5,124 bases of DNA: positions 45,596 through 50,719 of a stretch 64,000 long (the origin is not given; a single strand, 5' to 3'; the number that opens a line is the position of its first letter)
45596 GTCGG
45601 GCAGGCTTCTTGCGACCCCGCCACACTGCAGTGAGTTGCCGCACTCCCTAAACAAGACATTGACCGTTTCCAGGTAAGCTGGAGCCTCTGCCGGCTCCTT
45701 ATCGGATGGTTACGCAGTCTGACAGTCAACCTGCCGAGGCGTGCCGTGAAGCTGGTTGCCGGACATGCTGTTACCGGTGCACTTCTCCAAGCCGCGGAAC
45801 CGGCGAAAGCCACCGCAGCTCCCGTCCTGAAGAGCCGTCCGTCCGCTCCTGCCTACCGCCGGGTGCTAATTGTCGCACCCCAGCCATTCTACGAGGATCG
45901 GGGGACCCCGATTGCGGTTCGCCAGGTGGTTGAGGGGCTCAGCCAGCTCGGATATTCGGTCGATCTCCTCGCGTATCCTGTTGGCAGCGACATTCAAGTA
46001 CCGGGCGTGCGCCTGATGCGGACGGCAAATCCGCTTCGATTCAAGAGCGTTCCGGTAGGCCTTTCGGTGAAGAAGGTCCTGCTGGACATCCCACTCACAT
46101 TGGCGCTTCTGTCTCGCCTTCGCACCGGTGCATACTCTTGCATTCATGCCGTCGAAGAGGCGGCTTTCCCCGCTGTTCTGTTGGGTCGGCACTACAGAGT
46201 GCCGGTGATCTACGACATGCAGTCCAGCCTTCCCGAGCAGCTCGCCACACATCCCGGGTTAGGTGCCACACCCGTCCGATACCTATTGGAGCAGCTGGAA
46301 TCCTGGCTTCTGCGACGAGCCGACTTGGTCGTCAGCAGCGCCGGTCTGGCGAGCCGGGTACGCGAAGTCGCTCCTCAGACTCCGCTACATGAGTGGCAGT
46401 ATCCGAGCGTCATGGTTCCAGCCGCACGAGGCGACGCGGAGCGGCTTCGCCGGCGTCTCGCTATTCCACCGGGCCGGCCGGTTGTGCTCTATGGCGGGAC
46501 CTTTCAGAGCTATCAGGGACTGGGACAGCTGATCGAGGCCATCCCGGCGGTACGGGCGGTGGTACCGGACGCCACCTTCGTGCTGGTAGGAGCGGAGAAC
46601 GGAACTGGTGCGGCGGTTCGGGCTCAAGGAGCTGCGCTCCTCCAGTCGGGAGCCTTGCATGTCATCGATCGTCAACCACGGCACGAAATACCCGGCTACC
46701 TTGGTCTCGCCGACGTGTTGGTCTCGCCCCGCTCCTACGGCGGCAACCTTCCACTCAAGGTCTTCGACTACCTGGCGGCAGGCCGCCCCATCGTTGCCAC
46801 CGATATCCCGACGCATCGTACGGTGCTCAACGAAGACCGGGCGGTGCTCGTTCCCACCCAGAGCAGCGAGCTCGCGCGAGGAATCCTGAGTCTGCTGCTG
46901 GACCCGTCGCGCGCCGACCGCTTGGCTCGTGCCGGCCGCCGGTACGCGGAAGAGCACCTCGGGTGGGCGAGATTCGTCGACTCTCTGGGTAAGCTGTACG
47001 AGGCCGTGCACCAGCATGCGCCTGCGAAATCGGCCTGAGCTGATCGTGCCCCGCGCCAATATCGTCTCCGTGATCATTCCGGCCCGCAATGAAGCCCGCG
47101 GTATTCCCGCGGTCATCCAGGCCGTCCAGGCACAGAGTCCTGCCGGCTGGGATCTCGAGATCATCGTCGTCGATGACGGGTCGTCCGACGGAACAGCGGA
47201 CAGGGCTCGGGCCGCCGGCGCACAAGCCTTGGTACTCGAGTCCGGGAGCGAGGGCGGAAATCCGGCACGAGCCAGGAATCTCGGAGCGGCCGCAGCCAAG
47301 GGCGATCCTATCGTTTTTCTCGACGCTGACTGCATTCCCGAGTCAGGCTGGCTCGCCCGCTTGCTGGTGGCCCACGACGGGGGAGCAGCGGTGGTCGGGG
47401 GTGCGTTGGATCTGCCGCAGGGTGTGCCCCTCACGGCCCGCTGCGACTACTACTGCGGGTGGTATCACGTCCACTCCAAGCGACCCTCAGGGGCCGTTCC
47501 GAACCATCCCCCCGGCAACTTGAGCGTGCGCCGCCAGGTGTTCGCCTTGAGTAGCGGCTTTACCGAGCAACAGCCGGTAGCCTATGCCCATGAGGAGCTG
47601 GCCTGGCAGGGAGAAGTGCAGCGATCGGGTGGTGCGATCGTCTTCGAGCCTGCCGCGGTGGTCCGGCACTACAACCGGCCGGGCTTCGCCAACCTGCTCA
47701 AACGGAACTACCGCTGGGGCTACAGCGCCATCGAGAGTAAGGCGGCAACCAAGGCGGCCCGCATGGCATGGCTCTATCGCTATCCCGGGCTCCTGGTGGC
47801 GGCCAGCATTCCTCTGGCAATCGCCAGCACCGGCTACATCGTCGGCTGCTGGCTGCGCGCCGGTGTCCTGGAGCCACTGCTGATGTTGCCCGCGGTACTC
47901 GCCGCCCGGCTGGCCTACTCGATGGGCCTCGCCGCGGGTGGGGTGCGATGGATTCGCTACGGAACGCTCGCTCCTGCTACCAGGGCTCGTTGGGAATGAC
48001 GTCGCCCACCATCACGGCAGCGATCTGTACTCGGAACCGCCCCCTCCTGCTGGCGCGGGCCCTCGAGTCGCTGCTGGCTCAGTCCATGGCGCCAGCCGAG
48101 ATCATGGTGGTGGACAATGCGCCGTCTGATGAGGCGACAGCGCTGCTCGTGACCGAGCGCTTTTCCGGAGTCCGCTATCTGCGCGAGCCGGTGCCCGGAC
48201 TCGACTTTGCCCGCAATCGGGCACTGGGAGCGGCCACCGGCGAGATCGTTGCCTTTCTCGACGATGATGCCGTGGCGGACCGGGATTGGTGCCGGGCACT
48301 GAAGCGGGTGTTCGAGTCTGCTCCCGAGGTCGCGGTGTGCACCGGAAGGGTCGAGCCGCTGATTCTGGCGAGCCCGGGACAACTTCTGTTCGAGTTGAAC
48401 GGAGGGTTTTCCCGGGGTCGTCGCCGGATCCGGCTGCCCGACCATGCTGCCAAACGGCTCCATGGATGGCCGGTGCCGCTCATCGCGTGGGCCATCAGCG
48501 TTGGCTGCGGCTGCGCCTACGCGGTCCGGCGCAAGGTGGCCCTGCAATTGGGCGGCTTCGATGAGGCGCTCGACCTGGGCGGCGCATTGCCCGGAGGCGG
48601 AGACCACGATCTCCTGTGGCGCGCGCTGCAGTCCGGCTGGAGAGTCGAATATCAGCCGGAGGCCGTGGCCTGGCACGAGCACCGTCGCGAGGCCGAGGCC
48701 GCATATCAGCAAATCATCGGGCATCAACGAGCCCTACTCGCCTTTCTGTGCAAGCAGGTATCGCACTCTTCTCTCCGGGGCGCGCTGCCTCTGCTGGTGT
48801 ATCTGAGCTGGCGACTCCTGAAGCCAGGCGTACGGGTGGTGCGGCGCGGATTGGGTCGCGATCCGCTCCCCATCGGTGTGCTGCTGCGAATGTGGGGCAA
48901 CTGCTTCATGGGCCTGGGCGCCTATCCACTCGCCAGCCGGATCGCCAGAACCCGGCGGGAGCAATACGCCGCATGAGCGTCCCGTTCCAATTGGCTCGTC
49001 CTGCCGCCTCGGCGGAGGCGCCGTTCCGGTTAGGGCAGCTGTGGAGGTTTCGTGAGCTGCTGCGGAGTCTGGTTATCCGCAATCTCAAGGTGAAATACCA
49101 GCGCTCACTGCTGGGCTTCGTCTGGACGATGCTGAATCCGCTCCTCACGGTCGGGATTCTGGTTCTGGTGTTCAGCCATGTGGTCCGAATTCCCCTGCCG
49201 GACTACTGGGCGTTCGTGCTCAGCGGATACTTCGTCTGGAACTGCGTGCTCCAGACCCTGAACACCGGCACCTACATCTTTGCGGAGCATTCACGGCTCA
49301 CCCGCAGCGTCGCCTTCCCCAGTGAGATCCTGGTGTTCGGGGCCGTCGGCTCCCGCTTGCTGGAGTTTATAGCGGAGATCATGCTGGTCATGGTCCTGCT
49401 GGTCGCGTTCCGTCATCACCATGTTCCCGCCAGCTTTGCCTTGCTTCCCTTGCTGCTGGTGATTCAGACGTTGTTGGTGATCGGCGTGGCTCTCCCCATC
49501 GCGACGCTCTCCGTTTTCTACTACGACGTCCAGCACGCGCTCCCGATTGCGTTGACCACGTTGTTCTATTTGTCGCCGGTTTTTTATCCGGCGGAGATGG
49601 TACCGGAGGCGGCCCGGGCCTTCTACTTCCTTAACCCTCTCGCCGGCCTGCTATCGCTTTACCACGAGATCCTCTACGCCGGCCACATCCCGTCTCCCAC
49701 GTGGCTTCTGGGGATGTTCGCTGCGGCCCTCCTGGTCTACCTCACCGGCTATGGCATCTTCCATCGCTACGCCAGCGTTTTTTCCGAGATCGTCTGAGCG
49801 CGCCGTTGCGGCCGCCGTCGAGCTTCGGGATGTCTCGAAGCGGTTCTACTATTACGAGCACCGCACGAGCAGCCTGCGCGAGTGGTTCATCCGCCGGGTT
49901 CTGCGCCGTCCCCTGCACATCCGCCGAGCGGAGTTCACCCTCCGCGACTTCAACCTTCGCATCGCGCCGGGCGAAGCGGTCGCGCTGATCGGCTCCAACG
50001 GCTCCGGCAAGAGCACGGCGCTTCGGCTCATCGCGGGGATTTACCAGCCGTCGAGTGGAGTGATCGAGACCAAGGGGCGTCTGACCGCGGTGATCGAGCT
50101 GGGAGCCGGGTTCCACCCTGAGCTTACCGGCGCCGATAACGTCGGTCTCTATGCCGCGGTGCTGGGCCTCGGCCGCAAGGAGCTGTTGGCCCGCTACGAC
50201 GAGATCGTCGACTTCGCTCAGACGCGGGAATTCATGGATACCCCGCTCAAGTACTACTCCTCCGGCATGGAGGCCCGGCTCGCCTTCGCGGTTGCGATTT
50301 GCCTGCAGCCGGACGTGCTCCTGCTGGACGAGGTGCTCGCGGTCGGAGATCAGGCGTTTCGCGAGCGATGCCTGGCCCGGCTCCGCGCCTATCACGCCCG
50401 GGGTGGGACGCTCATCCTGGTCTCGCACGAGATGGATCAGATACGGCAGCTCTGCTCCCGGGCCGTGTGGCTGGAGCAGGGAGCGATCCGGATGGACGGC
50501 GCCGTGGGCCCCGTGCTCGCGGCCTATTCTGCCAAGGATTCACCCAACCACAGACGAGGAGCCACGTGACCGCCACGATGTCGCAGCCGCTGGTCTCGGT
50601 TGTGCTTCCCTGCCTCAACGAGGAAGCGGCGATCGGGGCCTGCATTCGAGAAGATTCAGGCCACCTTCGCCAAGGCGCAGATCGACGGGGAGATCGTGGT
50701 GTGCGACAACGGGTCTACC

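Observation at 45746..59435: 13.7-kb surface-glycan locus combining an ABC-transporter-dependent backbone operon with two lipid-carrier/GT-C decoration branches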

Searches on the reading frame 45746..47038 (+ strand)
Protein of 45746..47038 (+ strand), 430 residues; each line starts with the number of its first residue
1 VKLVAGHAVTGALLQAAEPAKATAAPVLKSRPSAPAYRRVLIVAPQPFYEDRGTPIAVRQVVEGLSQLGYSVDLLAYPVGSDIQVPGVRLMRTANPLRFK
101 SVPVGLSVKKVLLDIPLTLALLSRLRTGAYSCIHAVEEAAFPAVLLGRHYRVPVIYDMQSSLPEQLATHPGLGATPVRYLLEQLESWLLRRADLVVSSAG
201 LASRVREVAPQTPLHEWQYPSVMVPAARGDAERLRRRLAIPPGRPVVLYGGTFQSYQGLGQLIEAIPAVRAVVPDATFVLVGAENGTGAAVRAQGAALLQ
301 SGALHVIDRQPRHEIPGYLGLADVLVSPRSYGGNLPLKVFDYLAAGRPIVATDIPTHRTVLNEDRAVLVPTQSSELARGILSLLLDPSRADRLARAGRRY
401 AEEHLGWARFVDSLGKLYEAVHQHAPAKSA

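Call 6: search_protein_families(library=pfam, proteins=[window:45746-47038:+], max_evalue=0.01)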
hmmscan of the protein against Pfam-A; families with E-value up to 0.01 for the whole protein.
window:45746-47038:+ (430 aa): 5 families
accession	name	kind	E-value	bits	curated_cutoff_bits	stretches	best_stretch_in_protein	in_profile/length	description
PF00534.26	Glycos_transf_1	-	2.2e-21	76.6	26.4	1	231-399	2-171/172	Glycosyl transferases group 1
PF13692.12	Glyco_trans_1_4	-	1.4e-18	67.9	27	1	244-386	1-142/142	Glycosyl transferases group 1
PF13579.12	Glyco_trans_4_4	-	1.8e-11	45.1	29.7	1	53-202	2-139/158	Glycosyl transferase 4-like domain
PF13439.12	Glyco_transf_4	-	3.4e-09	37.4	28.5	1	56-196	6-138/170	Glycosyltransferase Family 4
PF13524.12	Glyco_trans_1_2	-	5.8e-09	36.5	25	1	329-404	57-133/144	Glycosyl transferase-like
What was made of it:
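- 45746..47038 (+): GT4 glycosyltransferase, first gene of the backbone operon. The start is uncertain: relatives align from about 45821. Pfam Glycos_transf_1 and Glyco_trans_4_4 (call 6).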

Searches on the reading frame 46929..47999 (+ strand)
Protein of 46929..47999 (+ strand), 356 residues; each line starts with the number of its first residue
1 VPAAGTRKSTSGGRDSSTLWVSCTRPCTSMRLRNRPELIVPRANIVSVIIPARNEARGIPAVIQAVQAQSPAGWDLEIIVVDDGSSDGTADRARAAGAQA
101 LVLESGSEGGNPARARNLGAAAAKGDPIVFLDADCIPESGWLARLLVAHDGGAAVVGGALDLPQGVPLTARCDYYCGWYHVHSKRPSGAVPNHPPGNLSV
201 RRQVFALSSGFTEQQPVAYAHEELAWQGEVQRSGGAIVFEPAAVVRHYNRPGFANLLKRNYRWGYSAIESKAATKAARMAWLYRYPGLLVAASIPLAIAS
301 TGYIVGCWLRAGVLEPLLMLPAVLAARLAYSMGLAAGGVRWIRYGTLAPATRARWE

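Call 6: search_protein_families(library=pfam, proteins=[window:46929-47999:+], max_evalue=0.01)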
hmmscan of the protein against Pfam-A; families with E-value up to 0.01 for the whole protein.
window:46929-47999:+ (356 aa): 4 families
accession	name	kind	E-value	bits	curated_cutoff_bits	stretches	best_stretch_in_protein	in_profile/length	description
PF00535.33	Glycos_transf_2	-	8.5e-24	84.8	23.3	1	47-167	1-122/168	Glycosyl transferase family 2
PF13641.12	Glyco_tranf_2_3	-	3.6e-13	50.5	27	1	46-265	3-229/230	Glycosyltransferase like family 2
PF10111.15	Glyco_tranf_2_2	-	4.9e-08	33.2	27.3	1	47-144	1-101/276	Glycosyltransferase like family 2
PF13632.12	Glyco_trans_2_3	-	0.0004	20.7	27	1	231-325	107-193/198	Glycosyl transferase family group 2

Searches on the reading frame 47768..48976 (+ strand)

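Call 6: search_protein_families(library=pfam, proteins=[window:47768-48976:+], max_evalue=0.01)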
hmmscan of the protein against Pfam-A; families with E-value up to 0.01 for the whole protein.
window:47768-48976:+ (402 aa): 4 families
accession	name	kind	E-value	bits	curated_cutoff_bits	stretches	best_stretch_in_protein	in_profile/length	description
PF00535.33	Glycos_transf_2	-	5.3e-20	72.5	23.3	1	85-195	3-116/168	Glycosyl transferase family 2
PF13641.12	Glyco_tranf_2_3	-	3e-17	63.9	27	1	80-315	1-223/230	Glycosyltransferase like family 2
PF13632.12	Glyco_trans_2_3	-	4e-05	24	27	1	160-319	1-139/198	Glycosyl transferase family group 2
PF10111.15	Glyco_tranf_2_2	-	0.00095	19.2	27.3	0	251-308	168-221/276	Glycosyltransferase like family 2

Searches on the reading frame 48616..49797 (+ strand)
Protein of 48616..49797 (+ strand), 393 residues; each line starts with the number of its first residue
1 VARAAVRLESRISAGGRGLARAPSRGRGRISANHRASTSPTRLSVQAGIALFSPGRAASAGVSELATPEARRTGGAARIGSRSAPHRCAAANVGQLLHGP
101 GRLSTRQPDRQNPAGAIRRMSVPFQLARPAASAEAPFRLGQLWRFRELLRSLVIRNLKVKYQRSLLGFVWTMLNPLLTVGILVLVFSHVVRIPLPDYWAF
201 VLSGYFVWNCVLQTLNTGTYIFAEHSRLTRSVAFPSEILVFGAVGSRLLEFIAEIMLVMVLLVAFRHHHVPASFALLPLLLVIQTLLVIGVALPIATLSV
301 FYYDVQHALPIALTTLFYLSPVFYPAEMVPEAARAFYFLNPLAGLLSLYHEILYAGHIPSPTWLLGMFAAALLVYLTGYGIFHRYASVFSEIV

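Call 6: search_protein_families(library=pfam, proteins=[window:48616-49797:+], max_evalue=0.01)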
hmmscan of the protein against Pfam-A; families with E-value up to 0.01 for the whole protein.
window:48616-49797:+ (393 aa): 1 family
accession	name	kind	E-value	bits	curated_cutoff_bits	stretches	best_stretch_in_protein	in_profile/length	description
PF01061.29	ABC2_membrane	-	5.1e-14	52.7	26.9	1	148-349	2-206/211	ABC-2 type transporter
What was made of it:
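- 48973..49797 (+): Wzm-type ABC-2 permease. Pfam ABC2_membrane (call 6).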

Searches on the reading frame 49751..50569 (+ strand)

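Call 6: search_protein_families(library=pfam, proteins=[window:49751-50569:+], max_evalue=0.01)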
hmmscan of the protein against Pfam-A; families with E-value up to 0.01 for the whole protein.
window:49751-50569:+ (272 aa): 4 families
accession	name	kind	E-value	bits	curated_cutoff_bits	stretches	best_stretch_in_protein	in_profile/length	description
PF00005.33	ABC_tran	-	7e-22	78.9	25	1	64-195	1-135/137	ABC transporter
PF13304.12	AAA_21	-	0.00021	21.9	27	1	78-99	3-24/304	AAA domain, putative AbiEii toxin, Type IV TA system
PF13191.12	AAA_16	-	0.0013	19.7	32.6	1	70-232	18-145/167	AAA ATPase domain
PF13555.12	AAA_29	-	0.0025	18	27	1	68-91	16-39/61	P-loop containing region of AAA domain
